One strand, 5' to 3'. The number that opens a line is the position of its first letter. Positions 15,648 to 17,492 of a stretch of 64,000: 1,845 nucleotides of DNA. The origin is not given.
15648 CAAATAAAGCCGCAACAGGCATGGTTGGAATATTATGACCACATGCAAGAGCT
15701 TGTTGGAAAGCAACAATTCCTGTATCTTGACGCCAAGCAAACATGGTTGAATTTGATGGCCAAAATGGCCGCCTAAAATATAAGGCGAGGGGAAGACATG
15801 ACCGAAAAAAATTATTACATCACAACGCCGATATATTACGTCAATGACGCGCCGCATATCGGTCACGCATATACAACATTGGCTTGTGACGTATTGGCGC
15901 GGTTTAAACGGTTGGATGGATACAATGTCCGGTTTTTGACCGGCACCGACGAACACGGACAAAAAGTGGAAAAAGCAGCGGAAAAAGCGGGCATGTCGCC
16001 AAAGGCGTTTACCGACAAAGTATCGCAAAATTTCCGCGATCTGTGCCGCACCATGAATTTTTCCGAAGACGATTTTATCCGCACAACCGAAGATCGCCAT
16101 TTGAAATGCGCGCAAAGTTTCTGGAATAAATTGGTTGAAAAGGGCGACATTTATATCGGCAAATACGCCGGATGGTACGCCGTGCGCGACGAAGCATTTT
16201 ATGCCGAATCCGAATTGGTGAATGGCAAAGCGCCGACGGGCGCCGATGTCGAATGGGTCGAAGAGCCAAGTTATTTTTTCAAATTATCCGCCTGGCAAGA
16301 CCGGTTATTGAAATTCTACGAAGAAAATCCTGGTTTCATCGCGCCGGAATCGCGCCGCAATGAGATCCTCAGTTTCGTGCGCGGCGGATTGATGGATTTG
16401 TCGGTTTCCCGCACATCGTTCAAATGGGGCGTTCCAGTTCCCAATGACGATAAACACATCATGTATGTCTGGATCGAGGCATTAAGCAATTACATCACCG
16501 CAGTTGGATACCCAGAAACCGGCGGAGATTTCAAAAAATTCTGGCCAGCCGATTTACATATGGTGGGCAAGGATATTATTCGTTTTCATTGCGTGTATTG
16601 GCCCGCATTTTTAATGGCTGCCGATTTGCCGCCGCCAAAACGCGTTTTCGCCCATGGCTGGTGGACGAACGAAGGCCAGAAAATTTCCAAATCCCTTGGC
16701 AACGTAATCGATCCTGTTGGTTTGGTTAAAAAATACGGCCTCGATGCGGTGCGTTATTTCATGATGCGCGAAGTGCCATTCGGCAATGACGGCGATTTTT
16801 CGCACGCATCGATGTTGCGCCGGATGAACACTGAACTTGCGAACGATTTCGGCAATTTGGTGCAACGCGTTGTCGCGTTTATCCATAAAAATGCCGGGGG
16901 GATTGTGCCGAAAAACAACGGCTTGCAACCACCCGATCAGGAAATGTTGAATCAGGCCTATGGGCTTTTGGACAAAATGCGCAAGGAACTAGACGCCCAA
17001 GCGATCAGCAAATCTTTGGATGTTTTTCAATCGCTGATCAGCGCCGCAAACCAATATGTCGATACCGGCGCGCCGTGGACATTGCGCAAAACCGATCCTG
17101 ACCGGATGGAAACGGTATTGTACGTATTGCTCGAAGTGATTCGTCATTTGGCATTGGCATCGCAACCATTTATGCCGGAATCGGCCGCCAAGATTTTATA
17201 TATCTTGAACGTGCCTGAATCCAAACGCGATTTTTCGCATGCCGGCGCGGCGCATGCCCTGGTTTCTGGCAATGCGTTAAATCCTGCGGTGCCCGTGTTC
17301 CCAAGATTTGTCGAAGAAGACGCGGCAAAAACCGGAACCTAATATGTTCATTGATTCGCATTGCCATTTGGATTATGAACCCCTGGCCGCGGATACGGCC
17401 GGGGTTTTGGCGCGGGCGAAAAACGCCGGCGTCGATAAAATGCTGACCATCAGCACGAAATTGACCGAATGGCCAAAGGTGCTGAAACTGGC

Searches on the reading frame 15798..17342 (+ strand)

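Call 62: search_protein_families(library=pfam, proteins=[window:15798-17342:+], max_evalue=0.00001)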
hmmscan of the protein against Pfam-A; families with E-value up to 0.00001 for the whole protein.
window:15798-17342:+ (514 aa): 4 families
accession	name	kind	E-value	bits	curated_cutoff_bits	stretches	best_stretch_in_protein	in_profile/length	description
PF09334.17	tRNA-synt_1g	-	4.8e-112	375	20.1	2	140-358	164-390/391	tRNA synthetases class I (M)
PF00133.28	tRNA-synt_1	-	4.6e-37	128.2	22.7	2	218-331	295-410/414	tRNA synthetases class I (I, L, M and V)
PF01406.26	tRNA-synt_1e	-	2.7e-17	63.5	27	1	15-137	19-141/301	tRNA synthetases class I (C) catalytic domain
PF19303.5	Anticodon_3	-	2.6e-16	60.3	23.5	1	370-510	1-141/152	Anticodon binding domain of methionyl tRNA ligase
